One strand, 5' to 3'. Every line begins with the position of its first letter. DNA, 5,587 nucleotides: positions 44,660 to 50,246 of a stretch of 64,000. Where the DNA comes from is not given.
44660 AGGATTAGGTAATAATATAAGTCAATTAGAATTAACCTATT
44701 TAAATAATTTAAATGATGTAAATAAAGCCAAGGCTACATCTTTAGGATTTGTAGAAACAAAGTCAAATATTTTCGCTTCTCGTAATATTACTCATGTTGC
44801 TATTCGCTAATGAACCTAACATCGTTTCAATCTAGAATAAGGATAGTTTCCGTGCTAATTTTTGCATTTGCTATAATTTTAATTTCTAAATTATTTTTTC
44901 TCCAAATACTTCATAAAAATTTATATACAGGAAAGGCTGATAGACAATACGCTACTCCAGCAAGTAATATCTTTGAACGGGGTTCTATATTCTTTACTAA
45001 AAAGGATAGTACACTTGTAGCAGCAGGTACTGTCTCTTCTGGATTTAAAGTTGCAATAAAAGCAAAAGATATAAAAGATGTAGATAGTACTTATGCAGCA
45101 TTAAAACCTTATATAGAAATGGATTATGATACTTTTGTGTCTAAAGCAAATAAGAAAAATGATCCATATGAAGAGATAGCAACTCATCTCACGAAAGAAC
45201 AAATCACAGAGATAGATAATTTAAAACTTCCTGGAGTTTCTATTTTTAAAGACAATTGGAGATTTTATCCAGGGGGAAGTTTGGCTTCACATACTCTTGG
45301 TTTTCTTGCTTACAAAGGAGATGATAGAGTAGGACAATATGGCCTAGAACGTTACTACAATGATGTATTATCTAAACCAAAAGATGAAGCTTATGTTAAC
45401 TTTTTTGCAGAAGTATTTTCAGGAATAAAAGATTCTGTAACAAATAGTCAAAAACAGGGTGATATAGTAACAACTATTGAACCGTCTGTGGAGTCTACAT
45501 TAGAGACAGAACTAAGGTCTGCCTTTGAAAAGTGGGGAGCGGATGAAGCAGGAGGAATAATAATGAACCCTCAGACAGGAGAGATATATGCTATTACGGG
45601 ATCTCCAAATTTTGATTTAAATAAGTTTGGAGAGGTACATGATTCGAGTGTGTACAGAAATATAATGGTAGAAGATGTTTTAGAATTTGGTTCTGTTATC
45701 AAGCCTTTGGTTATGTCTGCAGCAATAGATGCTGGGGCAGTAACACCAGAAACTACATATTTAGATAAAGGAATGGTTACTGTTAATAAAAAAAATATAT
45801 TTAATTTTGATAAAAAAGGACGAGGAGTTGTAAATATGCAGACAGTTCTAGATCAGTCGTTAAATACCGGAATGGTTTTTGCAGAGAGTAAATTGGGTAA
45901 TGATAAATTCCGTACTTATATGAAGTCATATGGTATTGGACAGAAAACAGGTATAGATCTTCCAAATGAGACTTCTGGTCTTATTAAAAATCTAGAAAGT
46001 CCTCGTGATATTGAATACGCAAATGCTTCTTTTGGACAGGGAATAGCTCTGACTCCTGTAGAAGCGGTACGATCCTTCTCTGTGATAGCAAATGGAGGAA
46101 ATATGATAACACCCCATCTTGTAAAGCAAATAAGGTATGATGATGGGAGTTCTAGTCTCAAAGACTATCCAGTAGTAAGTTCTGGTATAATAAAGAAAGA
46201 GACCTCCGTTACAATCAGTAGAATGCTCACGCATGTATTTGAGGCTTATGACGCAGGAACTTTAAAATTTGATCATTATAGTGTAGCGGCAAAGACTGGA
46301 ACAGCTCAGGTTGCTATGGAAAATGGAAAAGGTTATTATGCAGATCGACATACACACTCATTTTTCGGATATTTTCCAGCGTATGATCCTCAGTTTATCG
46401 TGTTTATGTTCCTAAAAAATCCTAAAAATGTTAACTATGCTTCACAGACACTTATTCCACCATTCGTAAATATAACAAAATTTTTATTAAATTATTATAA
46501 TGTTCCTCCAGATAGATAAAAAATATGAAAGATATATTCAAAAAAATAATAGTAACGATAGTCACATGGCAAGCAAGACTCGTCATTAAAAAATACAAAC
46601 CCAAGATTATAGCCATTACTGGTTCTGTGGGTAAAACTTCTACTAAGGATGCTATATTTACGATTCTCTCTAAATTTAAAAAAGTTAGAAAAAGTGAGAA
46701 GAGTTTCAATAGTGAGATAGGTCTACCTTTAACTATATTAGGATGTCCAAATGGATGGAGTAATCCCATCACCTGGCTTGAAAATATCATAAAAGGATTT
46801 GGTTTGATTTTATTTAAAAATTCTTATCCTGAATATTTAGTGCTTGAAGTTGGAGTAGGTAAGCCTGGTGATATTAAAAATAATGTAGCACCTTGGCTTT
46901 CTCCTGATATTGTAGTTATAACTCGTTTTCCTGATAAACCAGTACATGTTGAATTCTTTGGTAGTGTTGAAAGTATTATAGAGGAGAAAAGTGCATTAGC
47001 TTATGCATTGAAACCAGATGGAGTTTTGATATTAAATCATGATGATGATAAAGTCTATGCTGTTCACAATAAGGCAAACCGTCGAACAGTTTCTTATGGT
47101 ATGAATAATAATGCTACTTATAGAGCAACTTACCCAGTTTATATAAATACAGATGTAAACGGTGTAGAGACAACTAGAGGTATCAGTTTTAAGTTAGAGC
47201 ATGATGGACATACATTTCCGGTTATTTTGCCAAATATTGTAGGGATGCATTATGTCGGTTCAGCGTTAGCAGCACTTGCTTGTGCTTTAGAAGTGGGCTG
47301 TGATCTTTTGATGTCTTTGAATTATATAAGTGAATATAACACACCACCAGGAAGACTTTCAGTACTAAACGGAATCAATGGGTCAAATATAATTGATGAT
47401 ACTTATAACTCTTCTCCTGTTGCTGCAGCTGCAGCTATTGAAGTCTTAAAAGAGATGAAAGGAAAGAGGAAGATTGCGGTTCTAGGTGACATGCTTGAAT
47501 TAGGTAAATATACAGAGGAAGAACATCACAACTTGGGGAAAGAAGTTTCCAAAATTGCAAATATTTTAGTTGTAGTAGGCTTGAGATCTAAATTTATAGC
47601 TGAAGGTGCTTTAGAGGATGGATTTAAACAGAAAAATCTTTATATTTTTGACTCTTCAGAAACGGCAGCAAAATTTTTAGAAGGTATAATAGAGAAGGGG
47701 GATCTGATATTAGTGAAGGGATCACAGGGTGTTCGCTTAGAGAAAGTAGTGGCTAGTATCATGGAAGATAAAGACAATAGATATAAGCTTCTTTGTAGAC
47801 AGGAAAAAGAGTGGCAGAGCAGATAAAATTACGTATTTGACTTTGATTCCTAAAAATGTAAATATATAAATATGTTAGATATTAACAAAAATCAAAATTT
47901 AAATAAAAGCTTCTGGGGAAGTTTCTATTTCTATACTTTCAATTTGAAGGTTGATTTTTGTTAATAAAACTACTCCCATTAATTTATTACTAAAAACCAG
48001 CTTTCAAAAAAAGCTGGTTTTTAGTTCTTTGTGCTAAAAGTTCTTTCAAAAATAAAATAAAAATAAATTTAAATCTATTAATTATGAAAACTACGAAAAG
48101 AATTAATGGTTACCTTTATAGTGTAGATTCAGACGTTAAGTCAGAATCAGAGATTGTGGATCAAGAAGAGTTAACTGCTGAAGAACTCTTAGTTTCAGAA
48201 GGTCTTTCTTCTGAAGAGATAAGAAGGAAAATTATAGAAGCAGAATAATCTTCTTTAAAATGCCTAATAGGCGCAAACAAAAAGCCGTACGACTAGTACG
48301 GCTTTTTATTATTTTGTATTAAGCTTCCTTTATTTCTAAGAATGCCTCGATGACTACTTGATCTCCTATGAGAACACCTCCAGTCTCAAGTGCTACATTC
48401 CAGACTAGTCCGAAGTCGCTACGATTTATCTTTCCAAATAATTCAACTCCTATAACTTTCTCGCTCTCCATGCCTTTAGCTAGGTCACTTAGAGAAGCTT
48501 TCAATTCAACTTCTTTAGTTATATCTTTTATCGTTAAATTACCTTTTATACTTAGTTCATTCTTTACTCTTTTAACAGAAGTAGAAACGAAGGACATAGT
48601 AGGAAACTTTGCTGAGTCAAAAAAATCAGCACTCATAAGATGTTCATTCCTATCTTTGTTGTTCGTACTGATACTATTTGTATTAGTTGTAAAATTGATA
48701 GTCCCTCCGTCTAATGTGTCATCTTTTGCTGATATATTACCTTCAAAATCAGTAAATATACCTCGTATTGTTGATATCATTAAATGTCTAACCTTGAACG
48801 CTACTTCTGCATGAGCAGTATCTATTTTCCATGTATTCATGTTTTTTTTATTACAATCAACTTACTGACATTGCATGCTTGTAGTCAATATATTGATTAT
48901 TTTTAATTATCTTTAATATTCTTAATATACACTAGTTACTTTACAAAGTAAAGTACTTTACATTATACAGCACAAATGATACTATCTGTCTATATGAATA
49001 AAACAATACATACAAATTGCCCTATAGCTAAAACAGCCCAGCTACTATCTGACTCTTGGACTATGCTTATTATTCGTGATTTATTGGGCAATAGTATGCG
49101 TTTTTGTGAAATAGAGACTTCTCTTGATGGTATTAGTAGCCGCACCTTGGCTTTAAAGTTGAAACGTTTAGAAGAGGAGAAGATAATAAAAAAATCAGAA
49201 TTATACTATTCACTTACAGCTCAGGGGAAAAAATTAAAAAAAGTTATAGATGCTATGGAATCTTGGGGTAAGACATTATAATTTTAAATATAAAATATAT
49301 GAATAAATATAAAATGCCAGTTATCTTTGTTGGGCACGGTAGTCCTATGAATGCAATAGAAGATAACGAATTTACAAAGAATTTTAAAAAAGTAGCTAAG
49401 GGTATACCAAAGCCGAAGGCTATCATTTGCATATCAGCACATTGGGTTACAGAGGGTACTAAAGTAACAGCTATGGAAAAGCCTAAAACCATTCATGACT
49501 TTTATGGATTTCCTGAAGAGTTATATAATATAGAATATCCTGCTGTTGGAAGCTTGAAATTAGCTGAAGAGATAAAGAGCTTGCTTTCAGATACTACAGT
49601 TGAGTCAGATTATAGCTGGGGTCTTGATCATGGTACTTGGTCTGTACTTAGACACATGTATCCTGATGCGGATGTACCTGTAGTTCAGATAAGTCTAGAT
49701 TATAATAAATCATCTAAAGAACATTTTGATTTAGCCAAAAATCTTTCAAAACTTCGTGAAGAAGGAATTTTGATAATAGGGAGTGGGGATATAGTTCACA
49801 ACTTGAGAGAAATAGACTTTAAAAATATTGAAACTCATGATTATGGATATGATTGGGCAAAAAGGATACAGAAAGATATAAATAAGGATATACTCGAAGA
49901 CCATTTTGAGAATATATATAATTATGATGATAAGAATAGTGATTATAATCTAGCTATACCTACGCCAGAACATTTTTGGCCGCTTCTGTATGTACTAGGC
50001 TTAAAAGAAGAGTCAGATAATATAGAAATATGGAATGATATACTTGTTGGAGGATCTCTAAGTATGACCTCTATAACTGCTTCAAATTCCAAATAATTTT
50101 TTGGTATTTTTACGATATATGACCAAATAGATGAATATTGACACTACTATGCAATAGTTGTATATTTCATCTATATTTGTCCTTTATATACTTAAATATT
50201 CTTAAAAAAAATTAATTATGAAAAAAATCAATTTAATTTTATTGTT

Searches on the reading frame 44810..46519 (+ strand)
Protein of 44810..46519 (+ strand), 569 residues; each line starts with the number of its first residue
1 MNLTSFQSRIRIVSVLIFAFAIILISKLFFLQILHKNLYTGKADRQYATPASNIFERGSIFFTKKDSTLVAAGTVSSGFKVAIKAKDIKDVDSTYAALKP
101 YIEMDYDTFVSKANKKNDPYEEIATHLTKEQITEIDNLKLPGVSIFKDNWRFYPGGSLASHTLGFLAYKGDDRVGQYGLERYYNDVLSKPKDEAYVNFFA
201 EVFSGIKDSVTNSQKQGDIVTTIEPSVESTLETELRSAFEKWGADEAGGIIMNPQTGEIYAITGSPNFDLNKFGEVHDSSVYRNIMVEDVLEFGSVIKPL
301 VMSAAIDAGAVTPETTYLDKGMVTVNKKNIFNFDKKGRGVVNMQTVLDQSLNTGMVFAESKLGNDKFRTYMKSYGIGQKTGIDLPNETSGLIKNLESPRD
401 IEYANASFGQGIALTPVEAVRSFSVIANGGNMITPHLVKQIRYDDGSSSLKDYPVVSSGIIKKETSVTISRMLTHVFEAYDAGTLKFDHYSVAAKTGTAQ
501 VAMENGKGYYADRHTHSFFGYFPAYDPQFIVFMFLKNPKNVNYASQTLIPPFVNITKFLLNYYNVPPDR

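Call 43: search_protein_families(library=pfam, proteins=[window:44810-46519:+], max_evalue=0.001)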
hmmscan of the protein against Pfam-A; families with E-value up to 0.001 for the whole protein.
window:44810-46519:+ (569 aa): 3 families
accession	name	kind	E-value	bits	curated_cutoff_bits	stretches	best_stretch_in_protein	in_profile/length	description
PF00905.27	Transpeptidase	-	3.1e-66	224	22.1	1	250-546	4-287/299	Penicillin binding protein transpeptidase domain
PF03717.20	PBP_dimer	-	5.7e-10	40.3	24.4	1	79-188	24-159/180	Penicillin-binding Protein dimerisation domain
PF21922.1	PBP_dimer_2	-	5.9e-05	23.7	27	1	151-209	25-79/83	Penicillin binding protein A dimerisation domain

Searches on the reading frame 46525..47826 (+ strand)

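Call 43: search_protein_families(library=pfam, proteins=[window:46525-47826:+], max_evalue=0.001)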
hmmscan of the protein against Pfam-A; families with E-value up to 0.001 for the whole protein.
window:46525-47826:+ (433 aa): 2 families
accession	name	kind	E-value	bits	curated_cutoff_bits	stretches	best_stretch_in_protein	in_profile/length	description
PF08245.18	Mur_ligase_M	-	7e-25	88.6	24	1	31-254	1-200/200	Mur ligase middle domain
PF02875.26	Mur_ligase_C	-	5.7e-22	79.3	28.4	1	276-400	1-126/127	Mur ligase, glutamate ligase domain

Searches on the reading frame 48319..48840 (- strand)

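Call 44: search_protein_families(library=pfam, proteins=[window:48319-48840:-], max_evalue=0.001)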
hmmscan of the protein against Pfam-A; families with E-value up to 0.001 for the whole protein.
window:48319-48840:- (173 aa): 1 family
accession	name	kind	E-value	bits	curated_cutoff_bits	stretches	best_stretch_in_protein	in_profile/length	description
PF04264.18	YceI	-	9.4e-45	153.1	23.7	1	4-169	1-149/150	YceI-like domain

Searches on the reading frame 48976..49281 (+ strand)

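Call 44: search_protein_families(library=pfam, proteins=[window:48976-49281:+], max_evalue=0.001)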
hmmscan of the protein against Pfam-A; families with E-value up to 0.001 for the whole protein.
window:48976-49281:+ (101 aa): 1 family
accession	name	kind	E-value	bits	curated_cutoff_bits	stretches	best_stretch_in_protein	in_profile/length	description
PF01638.23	HxlR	-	9.3e-18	64.3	20.8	1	23-99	1-84/91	HxlR-like helix-turn-helix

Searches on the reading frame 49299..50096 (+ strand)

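Call 44: search_protein_families(library=pfam, proteins=[window:49299-50096:+], max_evalue=0.001)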
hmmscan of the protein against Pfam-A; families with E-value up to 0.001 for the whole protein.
window:49299-50096:+ (265 aa): 1 family
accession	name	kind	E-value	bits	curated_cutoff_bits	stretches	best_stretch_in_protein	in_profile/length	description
PF02900.23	LigB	-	2.3e-25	89.6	26.3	1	21-244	15-251/269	Catalytic LigB subunit of aromatic ring-opening dioxygenase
